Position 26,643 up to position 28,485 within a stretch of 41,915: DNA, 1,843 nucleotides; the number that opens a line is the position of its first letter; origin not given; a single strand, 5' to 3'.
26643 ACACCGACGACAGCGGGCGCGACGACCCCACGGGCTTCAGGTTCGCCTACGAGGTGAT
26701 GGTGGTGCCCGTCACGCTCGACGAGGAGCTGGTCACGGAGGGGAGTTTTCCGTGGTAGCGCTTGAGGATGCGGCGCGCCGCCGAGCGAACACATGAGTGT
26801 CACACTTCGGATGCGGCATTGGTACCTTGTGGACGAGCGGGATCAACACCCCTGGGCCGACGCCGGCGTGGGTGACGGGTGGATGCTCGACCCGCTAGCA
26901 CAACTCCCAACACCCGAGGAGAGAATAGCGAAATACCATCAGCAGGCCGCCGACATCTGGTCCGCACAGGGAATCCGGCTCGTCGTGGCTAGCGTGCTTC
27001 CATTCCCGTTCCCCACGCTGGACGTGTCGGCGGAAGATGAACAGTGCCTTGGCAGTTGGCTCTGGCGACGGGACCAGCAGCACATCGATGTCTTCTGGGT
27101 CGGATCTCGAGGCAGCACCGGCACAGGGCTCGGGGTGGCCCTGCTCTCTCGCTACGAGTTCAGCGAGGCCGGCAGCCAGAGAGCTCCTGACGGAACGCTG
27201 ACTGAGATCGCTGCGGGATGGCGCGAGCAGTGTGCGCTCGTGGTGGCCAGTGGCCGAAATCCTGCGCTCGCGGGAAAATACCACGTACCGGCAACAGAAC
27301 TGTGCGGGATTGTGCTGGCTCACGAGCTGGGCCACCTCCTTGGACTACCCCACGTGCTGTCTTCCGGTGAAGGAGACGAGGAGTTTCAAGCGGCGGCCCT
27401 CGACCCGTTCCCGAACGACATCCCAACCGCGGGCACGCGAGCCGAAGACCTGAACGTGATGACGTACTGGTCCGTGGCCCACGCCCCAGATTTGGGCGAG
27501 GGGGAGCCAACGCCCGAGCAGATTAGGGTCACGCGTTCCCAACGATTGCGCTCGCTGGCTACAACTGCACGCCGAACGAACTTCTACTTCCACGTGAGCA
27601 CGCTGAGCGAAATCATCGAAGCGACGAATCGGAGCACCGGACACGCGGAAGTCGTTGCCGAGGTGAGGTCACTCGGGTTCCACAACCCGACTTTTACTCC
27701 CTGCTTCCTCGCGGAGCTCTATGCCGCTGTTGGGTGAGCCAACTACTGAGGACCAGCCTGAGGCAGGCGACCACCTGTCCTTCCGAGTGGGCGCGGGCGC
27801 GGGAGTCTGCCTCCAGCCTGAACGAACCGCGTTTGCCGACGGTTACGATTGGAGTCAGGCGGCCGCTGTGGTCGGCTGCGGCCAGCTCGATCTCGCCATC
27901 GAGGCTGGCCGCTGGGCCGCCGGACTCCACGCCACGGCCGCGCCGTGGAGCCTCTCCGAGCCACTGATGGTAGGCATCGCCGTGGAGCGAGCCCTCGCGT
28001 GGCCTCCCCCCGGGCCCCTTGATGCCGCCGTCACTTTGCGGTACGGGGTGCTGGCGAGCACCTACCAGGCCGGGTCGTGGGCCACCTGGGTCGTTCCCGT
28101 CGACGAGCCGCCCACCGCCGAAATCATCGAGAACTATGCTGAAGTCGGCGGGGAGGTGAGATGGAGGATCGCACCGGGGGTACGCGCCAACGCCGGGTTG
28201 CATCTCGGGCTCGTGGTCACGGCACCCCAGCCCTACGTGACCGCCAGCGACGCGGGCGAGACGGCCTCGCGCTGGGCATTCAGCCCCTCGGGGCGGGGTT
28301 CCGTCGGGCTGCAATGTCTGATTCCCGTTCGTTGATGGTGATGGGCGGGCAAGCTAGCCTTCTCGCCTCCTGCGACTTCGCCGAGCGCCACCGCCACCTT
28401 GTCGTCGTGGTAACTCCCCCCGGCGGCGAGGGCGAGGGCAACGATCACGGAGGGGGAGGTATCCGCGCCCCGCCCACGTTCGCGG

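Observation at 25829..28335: Low-GC four-gene cassette with a signal-less metzincin (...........) and three unknown proteins: candidate uncharacterised system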

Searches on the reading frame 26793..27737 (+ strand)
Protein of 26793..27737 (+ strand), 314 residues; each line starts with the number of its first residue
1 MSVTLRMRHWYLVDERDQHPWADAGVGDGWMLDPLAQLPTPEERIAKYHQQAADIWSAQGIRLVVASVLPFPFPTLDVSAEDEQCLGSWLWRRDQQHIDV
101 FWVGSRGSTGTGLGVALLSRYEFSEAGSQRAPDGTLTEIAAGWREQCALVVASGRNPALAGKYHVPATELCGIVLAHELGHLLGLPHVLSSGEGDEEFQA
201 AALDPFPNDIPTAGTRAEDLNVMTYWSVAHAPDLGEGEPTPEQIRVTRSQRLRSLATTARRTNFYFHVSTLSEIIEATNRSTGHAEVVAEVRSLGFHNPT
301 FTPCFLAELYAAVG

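Call 3: search_protein_families(library=pfam, proteins=[window:26793-27737:+], max_evalue=1)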
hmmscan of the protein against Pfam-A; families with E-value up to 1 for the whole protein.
window:26793-27737:+ (314 aa): 9 families
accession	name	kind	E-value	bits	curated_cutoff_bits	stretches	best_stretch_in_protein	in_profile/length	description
PF13688.12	Reprolysin_5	-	0.00012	22.8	27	1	91-187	86-157/196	Metallo-peptidase family M12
PF13582.12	Reprolysin_3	-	0.0065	17.4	22.4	1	88-187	44-122/123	Metallo-peptidase family M12B Reprolysin-like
PF00413.30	Peptidase_M10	-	0.014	15.7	24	1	173-188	110-125/159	Matrixin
PF13583.11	Reprolysin_4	-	0.019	15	22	1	168-192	133-156/203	Metallo-peptidase family M12B Reprolysin-like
PF05572.19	Peptidase_M43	-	0.024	15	23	1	162-193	57-90/152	Pregnancy-associated plasma protein-A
PF13574.12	Reprolysin_2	-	0.063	13.6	27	1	91-192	66-146/195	Metallo-peptidase family M12B Reprolysin-like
PF10462.15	Peptidase_M66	-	0.1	12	20.6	1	174-193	195-214/306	Peptidase M66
PF16313.11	DUF4953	-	0.37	10.4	24.2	1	173-187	15-29/316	Met-zincin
PF12044.14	Metallopep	-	0.49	9.4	27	1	176-188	319-331/427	Putative peptidase family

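Call 4: search_protein_families(library=padloc, proteins=[window:26793-27737:+], max_evalue=1)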
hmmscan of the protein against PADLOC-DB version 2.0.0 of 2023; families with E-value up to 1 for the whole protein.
window:26793-27737:+ (314 aa): 0 families

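Call 8: find_homologous_proteins(query=window:26793-27737:+, max_evalue=0.001)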
Query window:26793-27737:+ (314 aa): 1 proteins with E <= 0.001 among 5415 candidates.
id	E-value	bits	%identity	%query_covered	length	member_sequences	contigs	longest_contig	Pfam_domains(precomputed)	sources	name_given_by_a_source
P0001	2.3e-189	646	100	90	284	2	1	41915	-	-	-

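Call 10: find_encoding_contigs(protein=P0001, flank=10000, max_places=3)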
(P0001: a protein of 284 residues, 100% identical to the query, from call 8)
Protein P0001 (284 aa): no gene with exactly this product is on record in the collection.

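Call 18: search_protein_representatives(protein=window:26793-27737:+)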
Query: 314 residues. Proteins with E-value up to 0.001 (for the whole library): 17; up to 1e-10: 6; up to 1e-30: 1. The best 17 are listed.
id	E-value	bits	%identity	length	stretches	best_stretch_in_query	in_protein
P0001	7.3e-190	646.2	100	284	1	31-314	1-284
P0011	7.5e-17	77.7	37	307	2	169-270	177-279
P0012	1.2e-15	73.7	36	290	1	3-312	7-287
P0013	3.7e-14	68.9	33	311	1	3-265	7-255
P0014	1.0e-13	67.4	30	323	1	4-275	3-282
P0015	3.0e-13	65.9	35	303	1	5-268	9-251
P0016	1.1e-10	57.4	37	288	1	5-262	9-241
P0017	2.3e-10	56.4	43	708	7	72-112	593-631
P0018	2.2e-09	53.2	40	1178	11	125-152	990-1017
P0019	3.3e-09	52.6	31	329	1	2-264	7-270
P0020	5.1e-09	52.0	33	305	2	4-112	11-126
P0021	3.1e-08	49.4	33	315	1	5-267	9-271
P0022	2.4e-07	46.5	31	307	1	5-264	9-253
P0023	4.7e-07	45.5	51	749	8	126-150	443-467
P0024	4.3e-05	39.1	48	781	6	124-150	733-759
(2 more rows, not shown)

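Call 19: search_protein_families(library=phrogs, proteins=[window:26793-27737:+], max_evalue=1)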
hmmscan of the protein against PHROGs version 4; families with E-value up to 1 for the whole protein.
window:26793-27737:+ (314 aa): 1 family
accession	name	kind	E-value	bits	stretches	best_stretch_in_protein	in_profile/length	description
phrog_27688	-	unknown function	0.57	9.8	1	93-175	127-205/567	-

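Call 20: search_protein_families(library=ncbifam, proteins=[window:26793-27737:+], max_evalue=1)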
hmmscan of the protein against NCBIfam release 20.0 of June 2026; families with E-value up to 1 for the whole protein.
window:26793-27737:+ (314 aa): 5 families
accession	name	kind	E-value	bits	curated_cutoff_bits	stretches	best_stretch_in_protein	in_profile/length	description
TIGR03952.1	metzin_BF0631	equivalog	0.00036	19.6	208.1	1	173-212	234-273/351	zinc-dependent metalloproteinase lipoprotein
TIGR03296.1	M6dom_TIGR03296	domain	0.0047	16.9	110.8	1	160-188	155-183/286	M6 family metalloprotease domain-containing protein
NF038115.1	SVAGG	subfamily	0.17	10.9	150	1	173-187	176-190/407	SVAGG family GlyGly-CTERM protein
TIGR03935.1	fragilysin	equivalog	0.2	10.6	190.7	1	174-188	341-355/386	fragilysin family metalloproteinase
NF033823.0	archmetzin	subfamily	0.4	10.6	145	1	175-187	126-138/170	archaemetzincin family Zn-dependent metalloprotease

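Call 46: search_solved_structures(query=A3, max_evalue=1, show_alignments=2)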
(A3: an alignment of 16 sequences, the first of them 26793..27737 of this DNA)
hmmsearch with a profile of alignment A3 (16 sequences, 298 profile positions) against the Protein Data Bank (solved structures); distinct sequences matched with E-value up to 1: 168 (the best 60 are shown).
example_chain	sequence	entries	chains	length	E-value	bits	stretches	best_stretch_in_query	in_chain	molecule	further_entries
1af0_A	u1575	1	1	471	0.00067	22.2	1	154-221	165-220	SERRATIA PROTEASE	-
4i35_A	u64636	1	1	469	0.00071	22.2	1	154-221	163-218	Serralysin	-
5d7w_A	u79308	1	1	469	0.00071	22.2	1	154-221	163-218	Serralysin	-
1smp_A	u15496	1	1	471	0.00071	22.2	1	154-221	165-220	SERRATIA METALLO PROTEINASE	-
1hv5_A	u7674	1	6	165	0.0011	21.6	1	159-180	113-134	STROMELYSIN 3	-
3shi_A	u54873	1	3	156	0.0011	21.5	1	156-178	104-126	Interstitial collagenase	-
966c_A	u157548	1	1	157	0.0011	21.5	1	156-178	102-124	MMP-1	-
1cgf_A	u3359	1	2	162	0.0012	21.5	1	156-178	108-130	FIBROBLAST COLLAGENASE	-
1cge_A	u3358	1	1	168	0.0012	21.4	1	156-178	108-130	FIBROBLAST COLLAGENASE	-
1ayk_A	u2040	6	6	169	0.0012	21.4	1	156-178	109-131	COLLAGENASE | FIBROBLAST COLLAGENASE | PROTEIN (COLLAGENASE)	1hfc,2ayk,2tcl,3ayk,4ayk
2j0t_A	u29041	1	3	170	0.0012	21.4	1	156-178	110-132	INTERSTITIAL COLLAGENASE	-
1cgl_A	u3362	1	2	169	0.0013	21.3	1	156-178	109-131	FIBROBLAST COLLAGENASE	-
1srp_A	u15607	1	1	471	0.0017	20.9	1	154-221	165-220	SERRALYSIN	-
8weo_B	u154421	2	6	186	0.0017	20.9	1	135-178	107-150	Fragilysin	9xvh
1sat_A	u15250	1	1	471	0.0017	20.9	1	154-221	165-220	SERRATIA PROTEASE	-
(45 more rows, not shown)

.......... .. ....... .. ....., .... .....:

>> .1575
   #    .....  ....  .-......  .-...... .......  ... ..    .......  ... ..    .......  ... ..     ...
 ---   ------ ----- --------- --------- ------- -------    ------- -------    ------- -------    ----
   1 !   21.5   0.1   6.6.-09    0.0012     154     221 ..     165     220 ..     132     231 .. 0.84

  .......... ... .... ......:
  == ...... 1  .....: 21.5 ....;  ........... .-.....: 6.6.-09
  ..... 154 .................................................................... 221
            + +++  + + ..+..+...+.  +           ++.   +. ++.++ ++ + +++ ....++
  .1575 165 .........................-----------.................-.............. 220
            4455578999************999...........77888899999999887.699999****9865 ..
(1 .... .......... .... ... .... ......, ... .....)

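Call 53: search_dna_similar(query=window:26793-27737:+, collection=plasmids, mode=protein, max_evalue=0.001)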
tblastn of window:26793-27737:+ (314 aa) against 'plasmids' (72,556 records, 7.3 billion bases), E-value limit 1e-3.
No match.

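Call 80: search_protein_families(library=padloc, alignment_id=A3, max_evalue=0.1)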
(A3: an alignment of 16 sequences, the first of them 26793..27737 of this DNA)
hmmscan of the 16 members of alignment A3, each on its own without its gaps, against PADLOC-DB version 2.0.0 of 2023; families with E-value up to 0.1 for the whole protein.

A. member 1, window:26793-27737:+ (314 aa): 0 families

B. families by the number of members that match (of 16 scanned): 1 family
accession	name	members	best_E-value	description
PDLC01257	Csn2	1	0.054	CAS-II-A; acquisition_associated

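Call 81: search_protein_families(library=pfam, alignment_id=A3, max_evalue=0.01)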
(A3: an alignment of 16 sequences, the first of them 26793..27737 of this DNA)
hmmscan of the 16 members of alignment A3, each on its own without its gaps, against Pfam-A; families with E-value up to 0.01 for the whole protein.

A. member 1, window:26793-27737:+ (314 aa): 2 families
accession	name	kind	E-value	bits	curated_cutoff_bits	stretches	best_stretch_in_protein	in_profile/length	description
PF13688.12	Reprolysin_5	-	0.00012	22.8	27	1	91-187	86-157/196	Metallo-peptidase family M12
PF13582.12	Reprolysin_3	-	0.0065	17.4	22.4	0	88-187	44-122/123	Metallo-peptidase family M12B Reprolysin-like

B. families by the number of members that match (of 16 scanned): 9 families
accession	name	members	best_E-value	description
PF13688.12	Reprolysin_5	12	2e-06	Metallo-peptidase family M12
PF13583.11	Reprolysin_4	10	2.2e-06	Metallo-peptidase family M12B Reprolysin-like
PF00413.30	Peptidase_M10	10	0.00011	Matrixin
PF13582.12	Reprolysin_3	9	6e-08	Metallo-peptidase family M12B Reprolysin-like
PF13574.12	Reprolysin_2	8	0.00021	Metallo-peptidase family M12B Reprolysin-like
PF10462.15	Peptidase_M66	5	9.5e-05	Peptidase M66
PF05572.19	Peptidase_M43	4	1.6e-05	Pregnancy-associated plasma protein-A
PF16313.11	DUF4953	2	0.0015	Met-zincin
PF05547.17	Peptidase_M6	1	0.0067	Immune inhibitor A peptidase M6, catalytic domain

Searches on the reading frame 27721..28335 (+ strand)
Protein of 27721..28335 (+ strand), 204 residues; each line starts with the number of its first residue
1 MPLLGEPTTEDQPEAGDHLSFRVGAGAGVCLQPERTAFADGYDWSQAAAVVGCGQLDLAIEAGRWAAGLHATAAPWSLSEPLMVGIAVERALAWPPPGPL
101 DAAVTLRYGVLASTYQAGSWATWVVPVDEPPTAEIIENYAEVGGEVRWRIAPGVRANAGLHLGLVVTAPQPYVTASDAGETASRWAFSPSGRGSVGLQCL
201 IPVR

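Call 3: search_protein_families(library=pfam, proteins=[window:27721-28335:+], max_evalue=1)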
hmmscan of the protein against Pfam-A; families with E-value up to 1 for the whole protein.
window:27721-28335:+ (204 aa): 0 families

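Call 4: search_protein_families(library=padloc, proteins=[window:27721-28335:+], max_evalue=1)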
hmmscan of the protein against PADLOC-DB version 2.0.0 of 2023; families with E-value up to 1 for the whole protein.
window:27721-28335:+ (204 aa): 0 families

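Call 19: search_protein_families(library=phrogs, proteins=[window:27721-28335:+], max_evalue=1)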
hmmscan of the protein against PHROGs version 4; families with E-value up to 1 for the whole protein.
window:27721-28335:+ (204 aa): 0 families

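Call 20: search_protein_families(library=ncbifam, proteins=[window:27721-28335:+], max_evalue=1)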
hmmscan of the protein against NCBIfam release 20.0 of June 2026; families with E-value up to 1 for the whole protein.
window:27721-28335:+ (204 aa): 0 families
